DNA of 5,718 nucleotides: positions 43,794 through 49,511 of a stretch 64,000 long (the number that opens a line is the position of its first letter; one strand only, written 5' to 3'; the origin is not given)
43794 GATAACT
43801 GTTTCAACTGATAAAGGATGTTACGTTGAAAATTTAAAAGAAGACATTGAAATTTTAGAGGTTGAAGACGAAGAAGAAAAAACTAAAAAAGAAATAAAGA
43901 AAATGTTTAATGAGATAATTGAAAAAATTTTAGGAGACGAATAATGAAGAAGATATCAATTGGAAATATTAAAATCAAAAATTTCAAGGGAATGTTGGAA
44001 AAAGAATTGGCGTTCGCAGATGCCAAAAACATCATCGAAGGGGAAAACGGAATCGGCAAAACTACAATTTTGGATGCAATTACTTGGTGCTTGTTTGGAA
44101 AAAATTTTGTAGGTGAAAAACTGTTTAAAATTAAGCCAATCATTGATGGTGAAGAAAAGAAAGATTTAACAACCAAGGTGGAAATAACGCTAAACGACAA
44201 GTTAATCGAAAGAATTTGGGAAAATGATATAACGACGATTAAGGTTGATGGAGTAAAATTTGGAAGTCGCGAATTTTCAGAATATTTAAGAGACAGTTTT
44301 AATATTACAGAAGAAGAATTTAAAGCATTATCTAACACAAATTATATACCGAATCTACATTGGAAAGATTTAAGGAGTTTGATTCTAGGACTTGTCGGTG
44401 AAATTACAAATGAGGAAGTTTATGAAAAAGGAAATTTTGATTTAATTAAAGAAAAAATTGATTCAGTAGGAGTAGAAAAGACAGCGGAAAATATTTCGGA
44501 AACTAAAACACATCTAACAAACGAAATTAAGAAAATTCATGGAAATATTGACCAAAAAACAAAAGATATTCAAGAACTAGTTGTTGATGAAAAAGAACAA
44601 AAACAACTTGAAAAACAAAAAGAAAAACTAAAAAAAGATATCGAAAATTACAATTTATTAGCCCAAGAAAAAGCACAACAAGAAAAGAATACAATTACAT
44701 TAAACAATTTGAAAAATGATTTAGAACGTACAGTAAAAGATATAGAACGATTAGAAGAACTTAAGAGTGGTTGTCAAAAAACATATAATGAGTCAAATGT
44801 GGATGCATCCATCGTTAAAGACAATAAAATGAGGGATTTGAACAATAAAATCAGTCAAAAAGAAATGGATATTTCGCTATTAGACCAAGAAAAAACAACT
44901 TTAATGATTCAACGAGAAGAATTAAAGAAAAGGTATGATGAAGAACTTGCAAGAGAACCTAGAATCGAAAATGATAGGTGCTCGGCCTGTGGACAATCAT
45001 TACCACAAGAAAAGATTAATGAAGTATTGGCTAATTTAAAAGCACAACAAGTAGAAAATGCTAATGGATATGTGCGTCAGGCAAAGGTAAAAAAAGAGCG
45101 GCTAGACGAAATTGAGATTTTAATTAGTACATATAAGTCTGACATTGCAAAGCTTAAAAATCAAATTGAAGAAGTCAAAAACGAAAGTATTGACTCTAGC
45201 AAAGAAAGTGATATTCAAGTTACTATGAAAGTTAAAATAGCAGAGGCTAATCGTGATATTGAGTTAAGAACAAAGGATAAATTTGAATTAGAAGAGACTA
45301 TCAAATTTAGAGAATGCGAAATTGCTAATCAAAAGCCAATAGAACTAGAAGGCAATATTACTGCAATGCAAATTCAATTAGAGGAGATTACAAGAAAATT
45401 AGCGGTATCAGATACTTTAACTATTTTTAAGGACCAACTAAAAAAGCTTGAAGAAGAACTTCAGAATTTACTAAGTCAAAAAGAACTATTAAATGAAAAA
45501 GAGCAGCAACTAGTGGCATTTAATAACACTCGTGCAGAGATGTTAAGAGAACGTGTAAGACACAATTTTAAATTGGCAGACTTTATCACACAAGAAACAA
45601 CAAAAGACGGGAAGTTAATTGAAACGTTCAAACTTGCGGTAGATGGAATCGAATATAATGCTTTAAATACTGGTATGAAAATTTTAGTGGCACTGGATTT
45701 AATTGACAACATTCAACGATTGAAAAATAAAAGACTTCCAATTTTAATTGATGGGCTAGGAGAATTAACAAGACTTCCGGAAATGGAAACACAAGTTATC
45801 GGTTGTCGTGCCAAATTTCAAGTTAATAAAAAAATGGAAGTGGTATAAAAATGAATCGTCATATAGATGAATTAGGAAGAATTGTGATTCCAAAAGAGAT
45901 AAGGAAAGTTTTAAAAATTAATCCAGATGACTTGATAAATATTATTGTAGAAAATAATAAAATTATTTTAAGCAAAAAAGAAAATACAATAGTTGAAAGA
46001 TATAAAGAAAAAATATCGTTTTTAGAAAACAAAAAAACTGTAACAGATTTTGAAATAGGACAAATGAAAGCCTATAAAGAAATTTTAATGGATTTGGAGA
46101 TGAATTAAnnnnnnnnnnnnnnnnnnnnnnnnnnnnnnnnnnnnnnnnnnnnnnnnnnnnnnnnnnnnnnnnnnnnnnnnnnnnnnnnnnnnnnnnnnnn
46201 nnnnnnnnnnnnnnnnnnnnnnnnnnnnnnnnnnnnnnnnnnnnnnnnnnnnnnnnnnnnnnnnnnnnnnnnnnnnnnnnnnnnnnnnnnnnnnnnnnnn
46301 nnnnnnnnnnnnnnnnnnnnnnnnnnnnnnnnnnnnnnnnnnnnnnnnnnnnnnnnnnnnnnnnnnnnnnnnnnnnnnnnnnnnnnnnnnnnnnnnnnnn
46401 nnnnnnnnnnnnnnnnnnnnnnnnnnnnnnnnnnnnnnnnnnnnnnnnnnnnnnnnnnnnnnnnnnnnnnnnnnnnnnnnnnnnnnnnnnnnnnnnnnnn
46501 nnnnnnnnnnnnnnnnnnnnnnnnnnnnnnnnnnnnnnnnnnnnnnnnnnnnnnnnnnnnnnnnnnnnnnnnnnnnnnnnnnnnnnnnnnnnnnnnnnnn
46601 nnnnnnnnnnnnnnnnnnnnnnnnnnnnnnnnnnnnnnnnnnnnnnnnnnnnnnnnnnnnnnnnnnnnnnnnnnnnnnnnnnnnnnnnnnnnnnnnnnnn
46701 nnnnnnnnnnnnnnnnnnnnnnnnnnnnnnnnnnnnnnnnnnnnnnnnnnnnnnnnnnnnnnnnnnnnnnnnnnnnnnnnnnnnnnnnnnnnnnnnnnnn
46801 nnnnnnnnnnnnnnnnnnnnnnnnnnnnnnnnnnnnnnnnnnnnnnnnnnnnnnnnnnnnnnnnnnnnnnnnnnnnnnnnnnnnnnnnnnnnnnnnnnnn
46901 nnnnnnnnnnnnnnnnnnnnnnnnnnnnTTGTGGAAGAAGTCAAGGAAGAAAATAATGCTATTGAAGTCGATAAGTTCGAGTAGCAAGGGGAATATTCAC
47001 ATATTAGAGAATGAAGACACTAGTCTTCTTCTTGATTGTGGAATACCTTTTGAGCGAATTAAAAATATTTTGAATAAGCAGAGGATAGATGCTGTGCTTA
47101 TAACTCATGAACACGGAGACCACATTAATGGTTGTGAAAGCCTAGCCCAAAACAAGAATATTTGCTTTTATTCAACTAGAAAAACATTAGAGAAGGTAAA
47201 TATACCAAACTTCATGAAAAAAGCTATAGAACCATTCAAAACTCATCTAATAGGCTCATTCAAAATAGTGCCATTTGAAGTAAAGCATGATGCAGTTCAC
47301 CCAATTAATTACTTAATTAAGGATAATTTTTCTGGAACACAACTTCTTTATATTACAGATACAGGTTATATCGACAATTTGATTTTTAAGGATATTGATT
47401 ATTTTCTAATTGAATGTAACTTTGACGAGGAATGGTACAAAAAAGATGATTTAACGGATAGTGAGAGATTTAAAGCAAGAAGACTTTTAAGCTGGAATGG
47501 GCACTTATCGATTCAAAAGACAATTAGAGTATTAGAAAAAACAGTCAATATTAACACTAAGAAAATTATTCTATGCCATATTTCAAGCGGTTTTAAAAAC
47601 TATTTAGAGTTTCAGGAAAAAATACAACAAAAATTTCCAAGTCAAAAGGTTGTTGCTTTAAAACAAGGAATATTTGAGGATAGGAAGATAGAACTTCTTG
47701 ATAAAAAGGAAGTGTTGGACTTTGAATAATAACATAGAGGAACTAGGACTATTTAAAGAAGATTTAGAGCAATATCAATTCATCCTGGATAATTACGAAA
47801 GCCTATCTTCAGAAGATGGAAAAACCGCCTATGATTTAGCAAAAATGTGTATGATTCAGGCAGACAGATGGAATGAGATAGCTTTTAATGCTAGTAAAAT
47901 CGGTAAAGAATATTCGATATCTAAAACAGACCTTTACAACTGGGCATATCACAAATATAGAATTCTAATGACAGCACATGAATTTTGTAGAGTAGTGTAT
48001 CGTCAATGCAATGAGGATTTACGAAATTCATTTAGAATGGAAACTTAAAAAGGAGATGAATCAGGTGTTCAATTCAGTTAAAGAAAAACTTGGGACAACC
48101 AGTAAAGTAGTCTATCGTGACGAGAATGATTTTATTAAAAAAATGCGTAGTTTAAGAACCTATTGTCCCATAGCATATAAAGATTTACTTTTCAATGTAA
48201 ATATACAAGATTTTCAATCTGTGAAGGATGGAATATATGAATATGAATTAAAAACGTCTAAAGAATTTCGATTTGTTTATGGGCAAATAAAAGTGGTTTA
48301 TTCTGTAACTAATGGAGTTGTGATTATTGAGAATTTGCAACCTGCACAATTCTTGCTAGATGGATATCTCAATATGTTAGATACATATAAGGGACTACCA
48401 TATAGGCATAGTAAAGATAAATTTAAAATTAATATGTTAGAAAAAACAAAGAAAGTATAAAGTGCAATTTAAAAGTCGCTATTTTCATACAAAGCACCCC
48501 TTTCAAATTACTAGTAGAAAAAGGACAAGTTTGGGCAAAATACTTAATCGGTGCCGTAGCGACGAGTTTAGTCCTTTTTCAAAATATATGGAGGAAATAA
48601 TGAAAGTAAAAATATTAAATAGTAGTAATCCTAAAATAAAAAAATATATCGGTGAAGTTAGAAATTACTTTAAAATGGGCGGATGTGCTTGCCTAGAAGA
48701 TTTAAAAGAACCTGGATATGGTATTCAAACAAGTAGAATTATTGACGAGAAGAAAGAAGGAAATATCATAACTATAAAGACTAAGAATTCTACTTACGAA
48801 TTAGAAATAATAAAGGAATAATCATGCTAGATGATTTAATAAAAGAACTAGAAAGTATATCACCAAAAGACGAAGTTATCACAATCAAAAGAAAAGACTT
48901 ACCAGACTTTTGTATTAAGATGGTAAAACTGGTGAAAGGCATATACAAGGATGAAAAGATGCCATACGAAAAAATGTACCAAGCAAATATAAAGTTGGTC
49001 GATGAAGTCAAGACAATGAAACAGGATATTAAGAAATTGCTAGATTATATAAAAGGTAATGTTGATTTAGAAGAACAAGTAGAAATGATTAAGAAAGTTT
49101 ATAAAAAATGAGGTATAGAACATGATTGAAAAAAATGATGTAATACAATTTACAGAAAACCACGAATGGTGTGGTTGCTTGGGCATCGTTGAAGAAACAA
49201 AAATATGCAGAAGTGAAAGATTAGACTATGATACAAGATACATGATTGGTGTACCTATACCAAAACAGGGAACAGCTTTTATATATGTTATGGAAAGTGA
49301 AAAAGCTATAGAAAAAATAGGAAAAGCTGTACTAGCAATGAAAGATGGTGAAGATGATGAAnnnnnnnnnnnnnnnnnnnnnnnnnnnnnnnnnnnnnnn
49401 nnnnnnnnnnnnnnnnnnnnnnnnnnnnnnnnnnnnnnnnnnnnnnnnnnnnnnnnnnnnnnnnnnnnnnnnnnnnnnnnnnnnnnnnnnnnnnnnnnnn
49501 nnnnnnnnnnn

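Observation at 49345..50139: Prophage-encoded stand-alone ClpA/ClpB D1-like AAA+ module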

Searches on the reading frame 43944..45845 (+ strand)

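Call 59: search_protein_families(library=padloc, proteins=[window:43944-45845:+], max_evalue=0.001)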
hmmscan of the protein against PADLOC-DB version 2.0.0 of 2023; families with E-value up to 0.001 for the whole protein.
window:43944-45845:+ (634 aa): 41 families (the best 25 are shown)
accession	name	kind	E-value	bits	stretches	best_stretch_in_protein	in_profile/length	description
PDLC03859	LmuB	-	6.1e-13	46.8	1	3-536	2-485/611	-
PDLC00298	PtuA1|PtuA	-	1.2e-09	35.7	1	5-50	2-47/423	AAA ATPase domain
PDLC02979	AriA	-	2.9e-09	35.2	1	6-309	3-258/373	-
PDLC02726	PbeC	-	8.1e-09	32.5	1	6-84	3-86/637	PbeC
PDLC00305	PtuA1|PtuA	-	9e-09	33.1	1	6-77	3-72/392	AAA ATPase domain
PDLC00278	PtuA1|PtuA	-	9.8e-09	33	1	5-50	2-47/436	AAA ATPase domain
PDLC03865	LmuB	-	1.5e-08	31.4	1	6-516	3-493/1007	-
PDLC00299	PtuA1|PtuA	-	1.9e-08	31.8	1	2-50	51-99/535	AAA ATPase domain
PDLC00271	PtuA1|PtuA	-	2.5e-08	31.9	1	5-50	2-47/421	AAA ATPase domain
PDLC02913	ATPase_I-A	-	3.4e-08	31.1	1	2-50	50-98/508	-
PDLC00267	PtuA1|PtuA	-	6.8e-08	30.1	1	6-50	3-47/438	AAA ATPase domain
PDLC02714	PbeC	-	1.3e-07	28.8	1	6-83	3-88/651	PbeC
PDLC02750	PbeC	-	4.4e-07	26.8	1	8-53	5-55/629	PbeC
PDLC02753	PbeC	-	6.2e-07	26.1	1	8-84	5-91/648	PbeC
PDLC02712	PbeC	-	8.6e-07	25.8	1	4-55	6-56/622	PbeC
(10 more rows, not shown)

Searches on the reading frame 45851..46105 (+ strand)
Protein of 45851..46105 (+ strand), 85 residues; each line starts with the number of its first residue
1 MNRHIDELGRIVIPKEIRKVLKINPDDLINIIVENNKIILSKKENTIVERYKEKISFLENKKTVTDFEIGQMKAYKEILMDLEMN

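Call 67: search_protein_families(library=pfam, proteins=[window:45851-46105:+], max_evalue=0.001)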
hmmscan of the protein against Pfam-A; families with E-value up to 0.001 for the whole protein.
window:45851-46105:+ (85 aa): 1 family
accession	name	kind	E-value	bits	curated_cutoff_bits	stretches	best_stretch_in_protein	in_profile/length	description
PF04014.23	MazE_antitoxin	-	1.9e-09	37.8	24.7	1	6-44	5-44/48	Antidote-toxin recognition MazE, bacterial antitoxin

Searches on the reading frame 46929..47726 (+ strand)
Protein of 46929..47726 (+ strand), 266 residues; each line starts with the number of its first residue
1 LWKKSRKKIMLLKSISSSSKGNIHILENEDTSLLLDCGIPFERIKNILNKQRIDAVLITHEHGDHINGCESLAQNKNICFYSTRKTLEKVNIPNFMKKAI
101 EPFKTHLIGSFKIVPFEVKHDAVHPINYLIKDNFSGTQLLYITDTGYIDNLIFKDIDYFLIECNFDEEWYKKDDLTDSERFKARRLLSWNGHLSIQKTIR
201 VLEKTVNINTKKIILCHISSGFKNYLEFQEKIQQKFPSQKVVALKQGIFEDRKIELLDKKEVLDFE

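Call 59: search_protein_families(library=padloc, proteins=[window:46929-47726:+], max_evalue=0.001)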
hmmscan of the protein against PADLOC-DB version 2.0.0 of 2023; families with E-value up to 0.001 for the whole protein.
window:46929-47726:+ (266 aa): 2 families
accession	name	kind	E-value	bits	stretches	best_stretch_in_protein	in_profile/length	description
PDLC03854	LmuA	-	2.8e-06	24.7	1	27-77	23-81/345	-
PDLC03805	RTasMBL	-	0.00033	17.9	1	25-78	15-73/322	DRT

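Call 67: search_protein_families(library=pfam, proteins=[window:46956-47726:+], max_evalue=0.001)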
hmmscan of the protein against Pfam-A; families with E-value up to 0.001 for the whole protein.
window:46956-47726:+ (257 aa): 3 families
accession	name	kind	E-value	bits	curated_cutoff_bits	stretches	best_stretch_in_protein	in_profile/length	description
PF12706.13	Lactamase_B_2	-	2.5e-18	66.9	27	1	24-209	3-200/200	Beta-lactamase superfamily domain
PF00753.33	Lactamase_B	-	1.8e-09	38.2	22.7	1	12-72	6-72/196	Metallo-beta-lactamase superfamily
PF23023.1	Anti-Pycsar_Apyc1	-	0.00072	19.5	50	0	20-69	28-79/250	Anti-Pycsar protein Apyc1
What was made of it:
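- The window's MBL-fold neighbour fails the Apyc1 threshold (19.5 against 50 bits, call 67).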

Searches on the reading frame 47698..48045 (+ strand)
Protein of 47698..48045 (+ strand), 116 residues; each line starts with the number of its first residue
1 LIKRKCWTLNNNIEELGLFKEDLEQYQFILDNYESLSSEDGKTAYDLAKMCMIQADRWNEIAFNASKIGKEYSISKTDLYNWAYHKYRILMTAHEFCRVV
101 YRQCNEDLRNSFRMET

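Call 23: search_protein_families(library=pfam, proteins=[window:47698-48045:+], max_evalue=0.01)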
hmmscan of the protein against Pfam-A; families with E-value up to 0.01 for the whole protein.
window:47698-48045:+ (116 aa): 1 family
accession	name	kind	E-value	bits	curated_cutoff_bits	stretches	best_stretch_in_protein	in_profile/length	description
PF06466.16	PCAF_N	-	0.00018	21.7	24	1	27-100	152-223/251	PCAF (P300/CBP-associated factor) N-terminal domain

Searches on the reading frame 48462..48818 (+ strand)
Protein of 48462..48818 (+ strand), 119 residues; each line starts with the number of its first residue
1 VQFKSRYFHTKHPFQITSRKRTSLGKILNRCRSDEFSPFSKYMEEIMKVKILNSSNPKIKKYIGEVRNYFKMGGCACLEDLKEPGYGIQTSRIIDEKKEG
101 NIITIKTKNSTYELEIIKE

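Call 23: search_protein_families(library=pfam, proteins=[window:48462-48818:+], max_evalue=0.01)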
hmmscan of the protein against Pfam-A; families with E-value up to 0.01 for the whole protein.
window:48462-48818:+ (119 aa): 1 family
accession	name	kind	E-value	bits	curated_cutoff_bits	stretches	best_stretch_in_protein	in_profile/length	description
PF09759.15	Atx10homo_assoc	-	0.0076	16.6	28.9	1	8-67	13-71/99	Spinocerebellar ataxia type 10 protein domain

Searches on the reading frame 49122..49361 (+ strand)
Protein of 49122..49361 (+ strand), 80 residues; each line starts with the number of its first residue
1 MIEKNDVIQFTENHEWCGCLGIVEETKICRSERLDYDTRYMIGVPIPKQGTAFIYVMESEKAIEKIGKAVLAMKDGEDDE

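Call 23: search_protein_families(library=pfam, proteins=[window:49122-49361:+], max_evalue=0.01)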
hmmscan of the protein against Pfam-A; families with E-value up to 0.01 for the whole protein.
window:49122-49361:+ (80 aa): 0 families
